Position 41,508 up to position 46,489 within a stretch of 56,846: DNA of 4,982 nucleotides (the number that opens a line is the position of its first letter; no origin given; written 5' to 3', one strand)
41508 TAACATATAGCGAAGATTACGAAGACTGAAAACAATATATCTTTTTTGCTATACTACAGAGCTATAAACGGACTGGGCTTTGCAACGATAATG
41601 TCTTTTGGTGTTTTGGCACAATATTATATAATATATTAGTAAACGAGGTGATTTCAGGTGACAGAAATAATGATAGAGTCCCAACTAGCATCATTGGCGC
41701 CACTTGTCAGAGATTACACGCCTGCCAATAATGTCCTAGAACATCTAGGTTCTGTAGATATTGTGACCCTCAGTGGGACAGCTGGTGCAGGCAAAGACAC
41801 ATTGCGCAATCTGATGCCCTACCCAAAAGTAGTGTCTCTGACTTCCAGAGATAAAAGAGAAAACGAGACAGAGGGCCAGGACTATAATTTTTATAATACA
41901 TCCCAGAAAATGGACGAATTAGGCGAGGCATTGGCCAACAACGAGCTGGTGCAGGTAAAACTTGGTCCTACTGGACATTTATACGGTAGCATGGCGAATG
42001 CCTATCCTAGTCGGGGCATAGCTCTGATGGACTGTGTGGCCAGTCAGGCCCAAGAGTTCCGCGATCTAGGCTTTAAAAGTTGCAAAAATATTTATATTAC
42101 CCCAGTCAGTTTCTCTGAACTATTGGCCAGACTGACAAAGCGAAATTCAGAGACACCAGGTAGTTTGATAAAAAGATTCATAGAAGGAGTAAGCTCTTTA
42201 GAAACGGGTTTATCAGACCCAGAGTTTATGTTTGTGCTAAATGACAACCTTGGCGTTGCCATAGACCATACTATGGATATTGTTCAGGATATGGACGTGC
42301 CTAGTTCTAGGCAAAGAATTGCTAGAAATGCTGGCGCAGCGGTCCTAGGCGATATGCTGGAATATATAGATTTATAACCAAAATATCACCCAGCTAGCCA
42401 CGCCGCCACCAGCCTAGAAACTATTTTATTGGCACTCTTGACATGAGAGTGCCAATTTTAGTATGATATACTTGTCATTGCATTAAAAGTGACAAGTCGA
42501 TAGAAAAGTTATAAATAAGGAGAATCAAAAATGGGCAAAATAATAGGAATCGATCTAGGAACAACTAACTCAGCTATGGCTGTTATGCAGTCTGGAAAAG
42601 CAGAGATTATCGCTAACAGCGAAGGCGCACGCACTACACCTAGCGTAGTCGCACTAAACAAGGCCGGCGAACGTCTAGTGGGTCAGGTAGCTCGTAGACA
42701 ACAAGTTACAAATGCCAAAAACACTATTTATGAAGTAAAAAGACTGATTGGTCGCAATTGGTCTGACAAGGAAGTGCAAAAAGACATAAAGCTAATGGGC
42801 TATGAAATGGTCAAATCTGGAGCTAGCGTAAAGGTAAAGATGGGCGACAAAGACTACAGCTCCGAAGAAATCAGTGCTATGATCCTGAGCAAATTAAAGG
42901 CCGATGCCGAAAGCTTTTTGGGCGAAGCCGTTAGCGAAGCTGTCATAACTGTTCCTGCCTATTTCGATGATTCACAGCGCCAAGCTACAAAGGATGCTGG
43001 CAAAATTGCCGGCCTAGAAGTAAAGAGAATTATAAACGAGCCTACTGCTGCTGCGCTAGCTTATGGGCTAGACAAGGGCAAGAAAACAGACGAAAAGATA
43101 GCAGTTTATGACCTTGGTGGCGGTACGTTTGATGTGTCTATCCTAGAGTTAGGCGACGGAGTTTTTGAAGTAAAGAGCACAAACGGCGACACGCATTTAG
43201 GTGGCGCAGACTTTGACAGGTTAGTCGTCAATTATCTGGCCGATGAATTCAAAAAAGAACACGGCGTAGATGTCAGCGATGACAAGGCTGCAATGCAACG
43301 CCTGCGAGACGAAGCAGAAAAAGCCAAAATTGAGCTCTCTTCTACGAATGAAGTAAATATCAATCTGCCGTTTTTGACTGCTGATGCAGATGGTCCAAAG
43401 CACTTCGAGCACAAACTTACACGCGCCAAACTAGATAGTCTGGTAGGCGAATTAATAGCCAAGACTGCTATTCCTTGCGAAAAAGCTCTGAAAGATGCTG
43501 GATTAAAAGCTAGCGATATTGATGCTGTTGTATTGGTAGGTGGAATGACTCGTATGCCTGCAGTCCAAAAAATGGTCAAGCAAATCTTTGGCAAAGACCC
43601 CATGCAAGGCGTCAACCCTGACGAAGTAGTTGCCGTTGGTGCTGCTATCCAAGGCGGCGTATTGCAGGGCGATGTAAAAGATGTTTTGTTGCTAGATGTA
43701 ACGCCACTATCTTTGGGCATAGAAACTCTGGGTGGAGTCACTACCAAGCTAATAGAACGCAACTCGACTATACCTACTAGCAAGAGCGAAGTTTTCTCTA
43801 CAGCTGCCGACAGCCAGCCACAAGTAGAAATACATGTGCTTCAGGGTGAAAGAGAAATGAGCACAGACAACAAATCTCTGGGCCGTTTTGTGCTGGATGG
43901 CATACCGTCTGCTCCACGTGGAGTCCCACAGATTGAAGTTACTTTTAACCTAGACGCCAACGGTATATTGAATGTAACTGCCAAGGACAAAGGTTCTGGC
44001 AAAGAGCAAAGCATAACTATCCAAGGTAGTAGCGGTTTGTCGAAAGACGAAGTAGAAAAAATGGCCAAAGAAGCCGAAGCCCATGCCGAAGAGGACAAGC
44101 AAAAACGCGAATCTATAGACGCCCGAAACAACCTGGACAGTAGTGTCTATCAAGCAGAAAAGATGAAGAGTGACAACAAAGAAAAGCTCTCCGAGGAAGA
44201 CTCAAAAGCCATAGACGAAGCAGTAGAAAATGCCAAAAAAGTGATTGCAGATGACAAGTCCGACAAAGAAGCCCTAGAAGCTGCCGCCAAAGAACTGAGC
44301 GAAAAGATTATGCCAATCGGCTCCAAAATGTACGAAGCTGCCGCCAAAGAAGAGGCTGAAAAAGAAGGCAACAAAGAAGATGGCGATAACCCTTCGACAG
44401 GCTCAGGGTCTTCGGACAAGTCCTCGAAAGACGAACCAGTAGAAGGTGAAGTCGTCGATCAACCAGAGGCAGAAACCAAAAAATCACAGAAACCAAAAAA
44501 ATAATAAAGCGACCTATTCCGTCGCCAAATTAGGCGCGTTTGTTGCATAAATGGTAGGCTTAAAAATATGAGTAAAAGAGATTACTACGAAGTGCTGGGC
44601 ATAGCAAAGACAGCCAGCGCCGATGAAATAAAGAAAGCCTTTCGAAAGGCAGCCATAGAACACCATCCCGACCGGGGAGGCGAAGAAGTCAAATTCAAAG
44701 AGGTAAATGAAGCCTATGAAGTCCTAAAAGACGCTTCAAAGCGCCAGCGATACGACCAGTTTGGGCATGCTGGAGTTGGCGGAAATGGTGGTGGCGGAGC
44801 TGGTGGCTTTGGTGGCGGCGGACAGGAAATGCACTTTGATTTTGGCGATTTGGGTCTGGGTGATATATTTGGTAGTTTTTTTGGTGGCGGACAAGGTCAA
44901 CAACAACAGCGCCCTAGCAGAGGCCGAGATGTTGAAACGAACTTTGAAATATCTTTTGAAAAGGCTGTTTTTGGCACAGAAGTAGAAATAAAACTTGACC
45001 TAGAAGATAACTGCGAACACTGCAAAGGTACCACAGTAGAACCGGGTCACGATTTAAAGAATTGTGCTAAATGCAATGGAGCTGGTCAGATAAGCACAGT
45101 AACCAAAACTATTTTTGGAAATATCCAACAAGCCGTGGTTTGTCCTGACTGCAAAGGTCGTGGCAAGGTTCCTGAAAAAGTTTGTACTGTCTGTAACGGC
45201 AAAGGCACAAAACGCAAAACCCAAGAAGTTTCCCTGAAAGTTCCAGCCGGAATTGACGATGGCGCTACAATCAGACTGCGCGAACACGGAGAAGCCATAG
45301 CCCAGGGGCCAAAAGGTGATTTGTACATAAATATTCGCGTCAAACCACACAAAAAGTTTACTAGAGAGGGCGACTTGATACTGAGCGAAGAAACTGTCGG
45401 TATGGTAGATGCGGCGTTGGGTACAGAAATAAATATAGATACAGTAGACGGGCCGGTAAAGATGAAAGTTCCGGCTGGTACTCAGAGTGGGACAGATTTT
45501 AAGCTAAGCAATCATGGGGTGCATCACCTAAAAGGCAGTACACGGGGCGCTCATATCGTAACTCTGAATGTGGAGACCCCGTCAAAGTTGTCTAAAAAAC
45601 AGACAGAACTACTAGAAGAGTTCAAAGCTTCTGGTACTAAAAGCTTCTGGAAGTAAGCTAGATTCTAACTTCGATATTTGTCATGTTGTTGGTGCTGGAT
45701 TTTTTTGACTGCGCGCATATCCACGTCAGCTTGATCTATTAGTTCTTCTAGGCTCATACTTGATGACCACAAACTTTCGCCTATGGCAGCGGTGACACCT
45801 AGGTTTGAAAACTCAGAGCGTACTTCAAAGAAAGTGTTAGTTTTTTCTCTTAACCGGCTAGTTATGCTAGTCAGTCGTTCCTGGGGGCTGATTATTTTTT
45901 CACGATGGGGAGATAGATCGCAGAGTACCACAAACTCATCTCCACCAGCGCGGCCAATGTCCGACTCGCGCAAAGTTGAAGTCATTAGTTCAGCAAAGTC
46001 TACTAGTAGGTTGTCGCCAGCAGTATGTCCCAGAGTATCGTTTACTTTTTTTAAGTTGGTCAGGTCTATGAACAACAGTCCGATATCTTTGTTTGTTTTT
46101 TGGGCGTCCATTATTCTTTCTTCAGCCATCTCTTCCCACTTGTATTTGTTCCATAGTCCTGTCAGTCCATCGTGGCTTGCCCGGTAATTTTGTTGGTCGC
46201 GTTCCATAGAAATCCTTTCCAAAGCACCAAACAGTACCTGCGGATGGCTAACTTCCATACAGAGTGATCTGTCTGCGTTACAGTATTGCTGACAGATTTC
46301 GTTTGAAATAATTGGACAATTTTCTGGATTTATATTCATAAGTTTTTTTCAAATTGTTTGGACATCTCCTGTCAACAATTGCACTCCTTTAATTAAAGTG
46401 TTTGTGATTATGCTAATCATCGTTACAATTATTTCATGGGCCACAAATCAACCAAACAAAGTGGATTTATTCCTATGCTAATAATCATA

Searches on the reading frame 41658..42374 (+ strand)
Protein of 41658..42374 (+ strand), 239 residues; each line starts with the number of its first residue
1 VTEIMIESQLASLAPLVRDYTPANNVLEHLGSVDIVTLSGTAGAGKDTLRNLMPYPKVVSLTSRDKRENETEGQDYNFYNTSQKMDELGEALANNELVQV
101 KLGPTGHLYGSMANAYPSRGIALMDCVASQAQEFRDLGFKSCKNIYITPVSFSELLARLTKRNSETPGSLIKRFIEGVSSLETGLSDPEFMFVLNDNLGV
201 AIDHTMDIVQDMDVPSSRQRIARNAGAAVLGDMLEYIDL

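Call 18: search_protein_families(library=pfam, proteins=[window:41658-42374:+], max_evalue=0.001)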
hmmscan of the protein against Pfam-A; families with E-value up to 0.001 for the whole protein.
window:41658-42374:+ (239 aa): 1 family
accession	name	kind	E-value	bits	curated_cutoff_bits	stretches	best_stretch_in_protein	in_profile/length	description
PF00625.27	Guanylate_kin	-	3.8e-10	40.2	25.2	1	36-207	5-177/182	Guanylate kinase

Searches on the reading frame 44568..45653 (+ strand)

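Call 18: search_protein_families(library=pfam, proteins=[window:44568-45653:+], max_evalue=0.001)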
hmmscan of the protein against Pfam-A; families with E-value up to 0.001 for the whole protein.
window:44568-45653:+ (362 aa): 4 families
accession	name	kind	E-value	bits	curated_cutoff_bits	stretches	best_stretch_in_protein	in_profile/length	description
PF01556.23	DnaJ_C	-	1.1e-42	146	26.6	1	122-338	1-152/152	DnaJ C terminal domain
PF00226.36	DnaJ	-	5.9e-23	81.2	27.8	1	5-63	1-63/63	DnaJ domain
PF00684.25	DnaJ_CXXCXGXG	-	9.2e-15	55.1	32.7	1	149-213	1-65/65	DnaJ central domain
PF15777.11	Anti-TRAP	-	9.9e-06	25.9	32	0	165-202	12-43/59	Tryptophan RNA-binding attenuator protein inhibitory protein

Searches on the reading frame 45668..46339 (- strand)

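Call 18: search_protein_families(library=pfam, proteins=[window:45668-46339:-], max_evalue=0.001)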
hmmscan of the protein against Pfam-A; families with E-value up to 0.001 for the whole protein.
window:45668-46339:- (224 aa): 1 family
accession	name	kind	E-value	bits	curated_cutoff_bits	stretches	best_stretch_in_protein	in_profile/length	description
PF00990.26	GGDEF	-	4.1e-29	101.9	23.8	1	54-215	1-158/161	Diguanylate cyclase, GGDEF domain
